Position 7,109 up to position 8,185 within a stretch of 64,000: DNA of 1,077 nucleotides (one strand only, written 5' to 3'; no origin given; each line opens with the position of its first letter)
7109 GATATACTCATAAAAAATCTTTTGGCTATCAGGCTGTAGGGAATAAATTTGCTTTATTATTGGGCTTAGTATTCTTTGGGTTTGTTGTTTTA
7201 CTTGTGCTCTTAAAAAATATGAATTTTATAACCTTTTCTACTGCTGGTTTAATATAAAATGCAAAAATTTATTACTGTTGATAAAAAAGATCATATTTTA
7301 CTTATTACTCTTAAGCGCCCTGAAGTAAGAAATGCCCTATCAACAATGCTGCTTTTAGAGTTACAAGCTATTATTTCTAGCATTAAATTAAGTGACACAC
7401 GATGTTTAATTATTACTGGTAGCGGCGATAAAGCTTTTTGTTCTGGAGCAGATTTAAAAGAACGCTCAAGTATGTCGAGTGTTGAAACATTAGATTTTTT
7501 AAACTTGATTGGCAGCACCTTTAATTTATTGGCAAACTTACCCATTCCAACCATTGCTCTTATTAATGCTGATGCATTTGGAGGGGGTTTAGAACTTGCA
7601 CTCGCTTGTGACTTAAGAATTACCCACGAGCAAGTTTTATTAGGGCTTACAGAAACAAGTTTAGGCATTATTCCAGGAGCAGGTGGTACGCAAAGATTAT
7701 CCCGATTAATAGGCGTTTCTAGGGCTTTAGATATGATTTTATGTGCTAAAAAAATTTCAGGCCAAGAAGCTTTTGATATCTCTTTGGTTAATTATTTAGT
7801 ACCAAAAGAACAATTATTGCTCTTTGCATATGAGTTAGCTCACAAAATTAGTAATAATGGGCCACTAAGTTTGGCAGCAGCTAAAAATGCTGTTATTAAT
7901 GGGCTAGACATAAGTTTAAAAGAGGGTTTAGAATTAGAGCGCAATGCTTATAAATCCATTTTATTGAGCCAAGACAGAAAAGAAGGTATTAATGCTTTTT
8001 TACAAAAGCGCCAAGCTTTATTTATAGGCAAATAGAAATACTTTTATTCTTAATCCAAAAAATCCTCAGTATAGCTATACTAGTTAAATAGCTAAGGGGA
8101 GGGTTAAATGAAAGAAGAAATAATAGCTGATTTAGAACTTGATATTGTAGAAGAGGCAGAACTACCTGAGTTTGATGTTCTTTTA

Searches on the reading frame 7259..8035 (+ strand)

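Call 3: search_protein_families(library=pfam, proteins=[window:7259-8035:+], max_evalue=0.1)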
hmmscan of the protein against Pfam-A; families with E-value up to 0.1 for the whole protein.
window:7259-8035:+ (258 aa): 2 families
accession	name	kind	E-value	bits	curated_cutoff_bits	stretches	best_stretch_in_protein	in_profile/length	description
PF00378.25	ECH_1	-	4.4e-57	193.7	27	1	9-255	2-248/251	Enoyl-CoA hydratase/isomerase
PF16113.10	ECH_2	-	1.4e-30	107.4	27.2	2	15-195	3-186/335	Enoyl-CoA hydratase/isomerase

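Call 4: search_protein_families(library=ncbifam, proteins=[window:7259-8035:+], max_evalue=0.1)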
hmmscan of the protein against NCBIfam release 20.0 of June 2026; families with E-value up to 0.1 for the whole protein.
window:7259-8035:+ (258 aa): 73 families (the best 25 are shown)
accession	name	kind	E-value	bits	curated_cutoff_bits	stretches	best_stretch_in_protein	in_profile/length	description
NF005802.0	PRK07657.1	equivalog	6.6e-91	304.4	363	1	3-258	3-260/260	enoyl-CoA hydratase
NF004475.0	PRK05809.1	subfamily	2e-63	214.3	394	1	4-255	5-257/260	short-chain-enoyl-CoA hydratase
NF005803.0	PRK07658.1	equivalog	3.3e-60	203.7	313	1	3-258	2-257/257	enoyl-CoA hydratase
NF007239.0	PRK09674.1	equivalog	6.5e-60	202.8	371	1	3-257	4-256/257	2,3-dehydroadipyl-CoA hydratase PaaF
NF006007.0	PRK08138.1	subfamily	5.8e-58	196.3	355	1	7-258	12-261/261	enoyl-CoA hydratase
NF051848.1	EnCoAHydtEchA19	equivalog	3.4e-57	193.9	400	1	5-257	2-257/258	enoyl-CoA hydratase EchA19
NF006566.0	PRK09076.1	subfamily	8.8e-57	192.7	286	1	3-253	5-255/260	enoyl-CoA hydratase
NF004517.0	PRK05862.1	equivalog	7.7e-55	186.2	396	1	3-255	4-254/257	enoyl-CoA hydratase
NF004634.0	PRK05980.1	equivalog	2.9e-54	184.2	375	1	1-254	1-259/263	crotonase/enoyl-CoA hydratase family protein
NF006013.0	PRK08150.1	subfamily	5.8e-50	170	232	1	3-253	6-254/259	crotonase/enoyl-CoA hydratase family protein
NF042430.2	EnCoAhydt_DpgD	equivalog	5.7e-49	166.9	400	1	8-255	2-255/258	enoyl-CoA-hydratase DpgD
NF006699.0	PRK09245.1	subfamily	1.6e-48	165.3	354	1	1-257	1-265/266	crotonase/enoyl-CoA hydratase family protein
NF004781.0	PRK06127.1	subfamily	1.4e-46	159.3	291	1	4-258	12-269/269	enoyl-CoA hydratase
NF004840.0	PRK06190.1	equivalog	1.6e-46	159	253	1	2-238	3-239/260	enoyl-CoA hydratase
NF005864.0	PRK07799.1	equivalog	2.5e-46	158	316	1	5-255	10-263/266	crotonase/enoyl-CoA hydratase family protein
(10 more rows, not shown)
